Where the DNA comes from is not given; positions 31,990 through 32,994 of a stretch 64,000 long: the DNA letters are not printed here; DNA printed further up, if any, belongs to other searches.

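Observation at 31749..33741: Orphan Cas6/Cmx6-like protein in a tight operon with a cysteine-less DsrC paralogue and two unknown proteins, divergent from the rDsr cluster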

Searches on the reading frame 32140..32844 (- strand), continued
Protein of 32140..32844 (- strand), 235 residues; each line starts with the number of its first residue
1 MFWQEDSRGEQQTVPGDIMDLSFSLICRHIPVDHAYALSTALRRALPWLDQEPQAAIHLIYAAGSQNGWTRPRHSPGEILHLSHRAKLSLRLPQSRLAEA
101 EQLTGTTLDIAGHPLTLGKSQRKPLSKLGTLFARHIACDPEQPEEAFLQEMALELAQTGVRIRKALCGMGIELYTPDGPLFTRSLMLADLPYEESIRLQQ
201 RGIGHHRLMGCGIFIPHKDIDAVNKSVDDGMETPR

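Call 28: search_protein_families(library=pfam, proteins=[L026:8157-9050:+, L026:11295-12272:-, L026:11716-12657:+], max_evalue=0.01)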
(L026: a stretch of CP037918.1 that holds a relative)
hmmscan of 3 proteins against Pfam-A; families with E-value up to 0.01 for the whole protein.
L026:8157-9050:+ (298 aa): 1 family
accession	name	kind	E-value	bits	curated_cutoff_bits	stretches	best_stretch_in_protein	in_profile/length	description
PF02668.22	TauD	-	3.1e-20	73.6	27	1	29-275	10-256/267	Taurine catabolism dioxygenase TauD, TfdA family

L026:11295-12272:- (325 aa): 2 families
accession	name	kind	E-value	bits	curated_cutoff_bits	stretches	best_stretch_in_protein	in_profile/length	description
PF13640.12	2OG-FeII_Oxy_3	-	9.3e-15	55.8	27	1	187-276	3-98/98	2OG-Fe(II) oxygenase superfamily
PF18331.6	PKHD_C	-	2.9e-08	34.1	22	1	284-324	3-43/43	PKHD-type hydroxylase C-terminal domain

L026:11716-12657:+ (314 aa): 0 families

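Call 37: predict_structure(alignment_id=A1)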
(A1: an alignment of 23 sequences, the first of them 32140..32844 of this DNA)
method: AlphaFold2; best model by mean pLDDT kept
length: 235 residues; sequences in the alignment: 23
mean_pLDDT: 83.3   pTM: 0.80
mean pLDDT of the five models: 83.3, 83.2, 77.7, 75.8, 75.8
residues with pLDDT >= 90: 134; 70-90: 56; 50-70: 17; < 50: 28
segments of 3 or more residues with pLDDT < 50: 1-9, 64-70, 224-235
pLDDT, mean of each block of 10 residues (from residue 1): 42 80 94 92 97 92 49 72 90 97 98 96 91 91 95 92 88 88 92 91 90 78 44 39
secondary structure, 60 per line:
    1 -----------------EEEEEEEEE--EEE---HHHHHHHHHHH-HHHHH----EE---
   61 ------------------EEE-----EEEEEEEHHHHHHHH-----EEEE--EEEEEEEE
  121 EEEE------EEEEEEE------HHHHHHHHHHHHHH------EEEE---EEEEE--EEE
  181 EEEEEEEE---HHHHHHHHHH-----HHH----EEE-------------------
elements in order: E18-26 E29-31 H35-45 H47-51 E79-81 E87-93 H94-101 E107-110 E113-124 E131-137 H144-157 E164-167 E171-175 E178-188 H192-201 E214-216

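Call 40: fold_search(model_id=the predicted structure, library=pdb)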
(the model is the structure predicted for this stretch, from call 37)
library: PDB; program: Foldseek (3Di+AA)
matches with E <= 10: 1355; with E <= 0.001: 45
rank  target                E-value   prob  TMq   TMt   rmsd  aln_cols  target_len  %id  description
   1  8fcu_B                4.4e-15  1.00  0.70  0.77   3.4       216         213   22  Cryo-EM structure of Cascade-DNA-TniQ-TnsC complex in type I-B CAST system (released 2023-08-09)
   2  8fcj_B                3.5e-14  1.00  0.72  0.78   3.2       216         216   22  Cryo-EM structure of Cascade-DNA (P23) complex in type I-B CAST system (released 2023-08-09)
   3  5yi6_A                5.7e-09  1.00  0.58  0.56   5.6       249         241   14  CRISPR associated protein Cas6 (released 2018-09-12)
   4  5yi6_D                1.1e-08  1.00  0.59  0.58   5.4       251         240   14  CRISPR associated protein Cas6 (released 2018-09-12)
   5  3pkm_X                2.9e-08  1.00  0.51  0.51   6.0       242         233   11  Crystal structure of Cas6 with its substrate RNA (released 2011-03-09)
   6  5yi6_B                4.6e-08  1.00  0.57  0.56   6.0       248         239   12  CRISPR associated protein Cas6 (released 2018-09-12)
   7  3pkm_A                6.1e-08  1.00  0.54  0.56   5.4       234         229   13  Crystal structure of Cas6 with its substrate RNA (released 2011-03-09)
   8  3ufc                  1.4e-07  1.00  0.51  0.50   6.6       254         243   12  Characterization of a Cas6-related gene from Pyrococcus furiosus (released 2012-03-21)
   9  3i4h                  2.2e-07  1.00  0.51  0.52   5.9       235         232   11  Crystal structure of Cas6 in Pyrococcus furiosus (released 2009-09-22)
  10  3qjj_A                4.6e-07  1.00  0.52  0.51   6.3       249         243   12  One RAMP protein binding different RNA substrates (released 2012-02-08)
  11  3qjj_B                5.5e-07  1.00  0.53  0.52   5.9       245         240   13  One RAMP protein binding different RNA substrates (released 2012-02-08)
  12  2y8y_A                1.4e-06  1.00  0.47  0.53   5.9       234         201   14  Structure B of CRISPR endoribonuclease Cse3 bound to 19 nt RNA (released 2011-05-18)
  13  2y8w_A                1.7e-06  1.00  0.45  0.48   6.1       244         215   16  Structure of CRISPR endoribonuclease Cse3 bound to 20 nt RNA (released 2011-05-18)
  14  3qrq_A                1.9e-06  1.00  0.50  0.56   5.2       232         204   14  Structure of Thermus Thermophilus Cse3 bound to an RNA representing a pre-cleavage complex (released 2011-05-25)
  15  4u7u_D                4.3e-06  1.00  0.47  0.56   5.0       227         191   13  Crystal structure of RNA-guided immune Cascade complex from E.coli (released 2014-08-27)
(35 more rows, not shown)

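Call 54: find_encoding_contigs(protein=P0004, flank=6000, max_places=2)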
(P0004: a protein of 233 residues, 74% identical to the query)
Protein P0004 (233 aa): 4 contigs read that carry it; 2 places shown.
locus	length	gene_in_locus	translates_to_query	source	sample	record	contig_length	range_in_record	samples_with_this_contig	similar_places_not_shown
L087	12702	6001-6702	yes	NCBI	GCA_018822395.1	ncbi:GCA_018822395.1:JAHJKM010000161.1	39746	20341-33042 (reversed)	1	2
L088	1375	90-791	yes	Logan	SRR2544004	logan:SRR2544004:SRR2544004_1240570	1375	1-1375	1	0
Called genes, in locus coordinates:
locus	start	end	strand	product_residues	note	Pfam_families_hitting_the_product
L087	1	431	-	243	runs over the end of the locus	PF02665:Nitrate_red_gam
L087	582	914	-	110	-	PF04358:DsrC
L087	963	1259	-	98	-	PF04077:DsrH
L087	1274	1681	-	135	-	PF02635:DsrE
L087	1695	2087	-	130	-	PF02635:DsrE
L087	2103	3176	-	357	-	PF03460:NIR_SIR_ferr, PF01077:NIR_SIR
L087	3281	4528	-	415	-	PF03460:NIR_SIR_ferr (weak), PF01077:NIR_SIR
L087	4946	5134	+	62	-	-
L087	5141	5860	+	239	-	-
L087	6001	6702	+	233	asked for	PF09559:Cas6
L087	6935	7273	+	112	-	PF04358:DsrC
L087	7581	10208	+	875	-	PF00332:Glyco_hydro_17 (weak), PF13506:Glyco_transf_21, PF00535:Glycos_transf_2, PF13641:Glyco_tranf_2_3, PF13632:Glyco_trans_2_3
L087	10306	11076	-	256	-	PF00899:ThiF, PF03435:Sacchrp_dh_NADP (faint)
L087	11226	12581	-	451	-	PF13286:HD_assoc (faint)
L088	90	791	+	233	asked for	PF09559:Cas6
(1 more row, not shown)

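Call 55: find_encoding_contigs(protein=P0003, flank=6000, max_places=1)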
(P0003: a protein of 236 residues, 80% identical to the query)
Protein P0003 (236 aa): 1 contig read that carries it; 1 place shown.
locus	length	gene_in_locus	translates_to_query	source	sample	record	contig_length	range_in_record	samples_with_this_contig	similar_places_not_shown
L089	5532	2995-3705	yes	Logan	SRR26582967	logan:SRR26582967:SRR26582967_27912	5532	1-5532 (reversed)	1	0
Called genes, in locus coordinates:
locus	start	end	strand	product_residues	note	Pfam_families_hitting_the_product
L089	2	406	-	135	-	?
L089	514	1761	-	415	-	PF03460:NIR_SIR_ferr, PF01077:NIR_SIR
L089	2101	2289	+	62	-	-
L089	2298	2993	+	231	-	-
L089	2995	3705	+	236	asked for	PF09559:Cas6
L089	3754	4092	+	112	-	PF04358:DsrC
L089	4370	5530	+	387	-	?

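Call 56: find_encoding_contigs(protein=P0012, flank=6000, max_places=1)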
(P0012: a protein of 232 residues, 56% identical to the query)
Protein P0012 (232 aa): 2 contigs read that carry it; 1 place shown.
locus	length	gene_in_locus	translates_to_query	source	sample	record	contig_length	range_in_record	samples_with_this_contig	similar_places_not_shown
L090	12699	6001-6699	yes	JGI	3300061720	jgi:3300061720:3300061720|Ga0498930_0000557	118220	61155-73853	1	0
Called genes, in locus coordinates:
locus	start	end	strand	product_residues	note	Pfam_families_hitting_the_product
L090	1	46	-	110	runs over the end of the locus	PF04358:DsrC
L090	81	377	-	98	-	PF04077:DsrH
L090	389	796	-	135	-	PF02635:DsrE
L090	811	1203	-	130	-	PF02635:DsrE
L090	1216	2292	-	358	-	PF03460:NIR_SIR_ferr, PF01077:NIR_SIR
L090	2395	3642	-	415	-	PF03460:NIR_SIR_ferr, PF01077:NIR_SIR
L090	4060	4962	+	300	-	PF02668:TauD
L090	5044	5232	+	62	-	-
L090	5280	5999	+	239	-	-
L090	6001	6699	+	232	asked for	PF09559:Cas6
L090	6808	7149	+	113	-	PF04358:DsrC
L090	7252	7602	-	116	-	PF02410:RsfS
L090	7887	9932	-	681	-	PF20442:BrxL_N, PF13337:BrxL_ATPase, PF13541:ChlI (weak)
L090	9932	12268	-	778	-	-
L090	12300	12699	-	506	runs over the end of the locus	PF04326:SLFN_AlbA_2, PF13749:HATPase_c_4 (faint)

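Call 66: search_dna_similar(query=window:32140-32844:-, collection=plasmids, mode=protein, max_evalue=0.001, max_rows=25)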
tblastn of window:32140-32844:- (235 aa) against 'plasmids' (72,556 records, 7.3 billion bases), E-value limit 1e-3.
Records with a match: 7; places in all: 7; records where one place covers at least 80% of the query: 7.
Best place of each record, by identity: <60% 7.
By first word of the organism name: Nostoc 2; Synechocystis 1; Gloeobacter 1; Synechococcus 1; Gloeothece 1; Cylindrospermopsis 1.
By predicted mobility (MOB-suite, as given by PLSDB): non-mobilizable 5; mobilizable 1; conjugative 1.
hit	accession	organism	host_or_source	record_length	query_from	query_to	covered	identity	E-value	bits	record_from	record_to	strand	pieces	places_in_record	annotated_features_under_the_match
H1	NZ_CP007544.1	Synechocystis sp. PCC 6714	-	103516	17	230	91%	29.3%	3e-14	79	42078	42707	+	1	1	cas6: type I-MYXAN CRISPR-associated protein Cas6/Cmx6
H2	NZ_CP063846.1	Gloeobacter morelensis MG652769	biofilm,cave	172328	18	216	85%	29.5%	7e-12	72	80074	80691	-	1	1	cas6: type I-MYXAN CRISPR-associated protein Cas6/Cmx6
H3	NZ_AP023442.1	Nostoc sp. MS1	-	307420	1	216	92%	25.8%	2e-6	55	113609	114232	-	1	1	cas6: type I-MYXAN CRISPR-associated protein Cas6/Cmx6 | cas3: CRISPR-associated helicase Cas3'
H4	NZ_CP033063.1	Synechococcus elongatus UTEX 3055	-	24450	18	216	85%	27.6%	6e-10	66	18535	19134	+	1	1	cas6: type I-MYXAN CRISPR-associated protein Cas6/Cmx6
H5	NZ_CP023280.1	Nostoc sp. CENA543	cell culture,Brazilian saline-alkaline ...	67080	16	220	87%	26.1%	6e-9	63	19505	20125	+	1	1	cas6: type I-MYXAN CRISPR-associated protein Cas6/Cmx6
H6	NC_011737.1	Gloeothece citriformis PCC 7424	-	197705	19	216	84%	26.1%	6e-11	69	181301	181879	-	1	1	cas6: type I-MYXAN CRISPR-associated protein Cas6/Cmx6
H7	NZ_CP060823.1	Cylindrospermopsis curvispora GIHE-G1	Water for algae observation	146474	4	214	90%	21.5%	3e-4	49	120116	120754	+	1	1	cas6: type I-MYXAN CRISPR-associated protein Cas6/Cmx6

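Call 67: get_annotated_region(hit=H1, flank=9000)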
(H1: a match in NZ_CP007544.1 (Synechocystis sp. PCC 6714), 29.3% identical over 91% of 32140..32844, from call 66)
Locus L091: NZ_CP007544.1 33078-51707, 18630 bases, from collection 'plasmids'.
description: Synechocystis sp. PCC 6714 plasmid pSYLB, complete sequence
organism: Synechocystis sp. PCC 6714 (NCBI taxid 1147)
taxonomy: Bacteria; Cyanobacteriota; Cyanophyceae; Synechococcales; Merismopediaceae; Synechocystis; Synechocystis sp. PCC 6714
host: -; source: -; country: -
typing (MOB-suite, as given by PLSDB): non-mobilizable
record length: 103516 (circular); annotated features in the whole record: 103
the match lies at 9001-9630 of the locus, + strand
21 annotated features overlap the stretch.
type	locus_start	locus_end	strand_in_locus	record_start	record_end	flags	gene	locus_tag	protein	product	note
CDS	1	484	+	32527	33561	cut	-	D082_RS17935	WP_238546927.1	hypothetical protein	-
CDS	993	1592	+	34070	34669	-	-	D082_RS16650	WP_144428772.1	hypothetical protein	-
CDS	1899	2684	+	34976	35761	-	-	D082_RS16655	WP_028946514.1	SDR family oxidoreductase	-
CDS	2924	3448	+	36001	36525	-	-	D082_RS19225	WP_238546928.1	hypothetical protein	-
CDS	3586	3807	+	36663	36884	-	-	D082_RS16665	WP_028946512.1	hypothetical protein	-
CDS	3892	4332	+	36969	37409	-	arsC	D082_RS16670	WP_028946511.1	arsenate reductase (glutaredoxin)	-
CDS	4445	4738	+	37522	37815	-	-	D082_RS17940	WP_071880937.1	HNH endonuclease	-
CDS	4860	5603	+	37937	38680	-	-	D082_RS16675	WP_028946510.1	hypothetical protein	-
CDS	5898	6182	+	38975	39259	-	-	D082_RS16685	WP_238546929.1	hypothetical protein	-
CDS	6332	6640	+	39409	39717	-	-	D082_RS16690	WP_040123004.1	hypothetical protein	-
CDS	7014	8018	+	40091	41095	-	-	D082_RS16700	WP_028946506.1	WYL domain-containing transcriptional regulator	-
CDS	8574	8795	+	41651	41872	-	-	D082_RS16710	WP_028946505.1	type II toxin-antitoxin system HicB family antitoxin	-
CDS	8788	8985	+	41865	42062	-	-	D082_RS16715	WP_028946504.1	type II toxin-antitoxin system HicA family toxin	-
CDS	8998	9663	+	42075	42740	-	cas6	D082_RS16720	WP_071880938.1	type I-MYXAN CRISPR-associated protein Cas6/Cmx6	GO:0043571 - maintenance of CRISPR repeat elements [Evidence IEA]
CDS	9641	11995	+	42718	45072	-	-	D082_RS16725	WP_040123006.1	CRISPR-associated helicase/endonuclease Cas3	-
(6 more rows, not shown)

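Call 68: get_annotated_region(hit=H2, flank=9000)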
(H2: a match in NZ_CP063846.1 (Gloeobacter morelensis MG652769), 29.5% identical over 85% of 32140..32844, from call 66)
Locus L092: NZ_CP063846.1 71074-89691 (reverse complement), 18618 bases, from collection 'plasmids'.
description: Gloeobacter morelensis MG652769 plasmid pGMOR1, complete sequence
organism: Gloeobacter morelensis MG652769 (NCBI taxid 2781736)
taxonomy: Bacteria; Cyanobacteriota; Cyanophyceae; Gloeobacterales; Gloeobacteraceae; Gloeobacter; Gloeobacter morelensis; Gloeobacter morelensis MG652769
host: -; source: biofilm,cave; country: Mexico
typing (MOB-suite, as given by PLSDB): non-mobilizable
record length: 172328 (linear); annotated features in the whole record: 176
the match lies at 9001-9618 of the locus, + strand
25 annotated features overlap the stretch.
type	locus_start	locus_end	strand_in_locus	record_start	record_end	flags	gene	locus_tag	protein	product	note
CDS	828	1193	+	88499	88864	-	-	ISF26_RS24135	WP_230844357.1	hypothetical protein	-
CDS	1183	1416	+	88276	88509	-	-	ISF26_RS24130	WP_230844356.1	hypothetical protein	-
CDS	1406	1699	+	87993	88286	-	-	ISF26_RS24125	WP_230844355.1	hypothetical protein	-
CDS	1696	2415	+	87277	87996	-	-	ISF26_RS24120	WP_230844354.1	hypothetical protein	-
CDS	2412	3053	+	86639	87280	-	-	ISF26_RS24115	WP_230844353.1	hypothetical protein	-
CDS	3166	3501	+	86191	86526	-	-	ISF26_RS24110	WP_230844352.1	hypothetical protein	-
CDS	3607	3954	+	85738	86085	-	-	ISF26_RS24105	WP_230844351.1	hypothetical protein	-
CDS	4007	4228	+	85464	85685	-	-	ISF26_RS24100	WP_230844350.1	hypothetical protein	-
CDS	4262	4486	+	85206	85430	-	-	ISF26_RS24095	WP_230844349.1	hypothetical protein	-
CDS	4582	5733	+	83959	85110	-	-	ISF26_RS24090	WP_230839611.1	IS4 family transposase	-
CDS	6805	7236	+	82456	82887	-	-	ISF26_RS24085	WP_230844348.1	hypothetical protein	-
CDS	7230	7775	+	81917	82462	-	-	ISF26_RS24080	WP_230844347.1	hypothetical protein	-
CDS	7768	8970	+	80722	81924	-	-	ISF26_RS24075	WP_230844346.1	hypothetical protein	-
CDS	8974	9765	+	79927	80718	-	cas6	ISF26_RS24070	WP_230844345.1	type I-MYXAN CRISPR-associated protein Cas6/Cmx6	GO:0043571 - maintenance of CRISPR repeat elements [Evidence IEA]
CDS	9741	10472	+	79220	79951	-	-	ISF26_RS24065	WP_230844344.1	hypothetical protein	-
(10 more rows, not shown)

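Call 69: get_annotated_region(hit=H6, flank=6000)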
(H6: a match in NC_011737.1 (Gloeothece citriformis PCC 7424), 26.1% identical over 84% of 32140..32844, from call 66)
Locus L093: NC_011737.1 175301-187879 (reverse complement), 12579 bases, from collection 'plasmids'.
description: Gloeothece citriformis PCC 7424 plasmid pP742402, complete sequence
organism: Gloeothece citriformis PCC 7424 (NCBI taxid 65393)
taxonomy: Bacteria; Cyanobacteriota; Cyanophyceae; Chroococcales; Aphanothecaceae; Gloeothece; Gloeothece citriformis; Gloeothece citriformis PCC 7424
host: -; source: -; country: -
typing (MOB-suite, as given by PLSDB): conjugative; replicon rep_cluster_1714; relaxase MOBP; mating-pair formation MPF_T
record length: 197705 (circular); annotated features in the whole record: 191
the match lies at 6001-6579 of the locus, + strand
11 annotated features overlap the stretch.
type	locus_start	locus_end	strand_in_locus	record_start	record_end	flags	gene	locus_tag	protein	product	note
CDS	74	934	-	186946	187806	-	-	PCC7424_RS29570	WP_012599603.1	KilA-N domain-containing protein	-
CDS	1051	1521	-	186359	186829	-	-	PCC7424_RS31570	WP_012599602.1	hypothetical protein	-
CDS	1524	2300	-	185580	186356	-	-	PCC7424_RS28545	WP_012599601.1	ParA family protein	-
CDS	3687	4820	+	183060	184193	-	-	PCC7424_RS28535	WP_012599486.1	ISAs1-like element ISCysp8 family transposase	GO:0006313 - DNA transposition [Evidence IEA]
CDS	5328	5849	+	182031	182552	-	-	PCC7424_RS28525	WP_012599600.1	hypothetical protein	-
CDS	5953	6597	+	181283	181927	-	cas6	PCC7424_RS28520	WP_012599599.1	type I-MYXAN CRISPR-associated protein Cas6/Cmx6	GO:0043571 - maintenance of CRISPR repeat elements [Evidence IEA]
CDS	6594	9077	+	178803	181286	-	cas3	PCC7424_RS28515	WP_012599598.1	CRISPR-associated helicase Cas3'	GO:0043571 - maintenance of CRISPR repeat elements [Evidence IEA]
CDS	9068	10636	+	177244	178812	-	cas8a1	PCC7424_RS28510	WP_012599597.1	type I-MYXAN CRISPR-associated Cas8a1/Cmx1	-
CDS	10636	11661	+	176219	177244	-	-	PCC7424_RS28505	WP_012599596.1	DevR family CRISPR-associated autoregulator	GO:0043571 - maintenance of CRISPR repeat elements [Evidence IEA]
CDS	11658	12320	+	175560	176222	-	cas5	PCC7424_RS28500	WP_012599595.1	type I-MYXAN CRISPR-associated protein Cas5/Cmx5/DevS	GO:0043571 - maintenance of CRISPR repeat elements [Evidence IEA]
CDS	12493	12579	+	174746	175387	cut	-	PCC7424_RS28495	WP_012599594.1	Uma2 family endonuclease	-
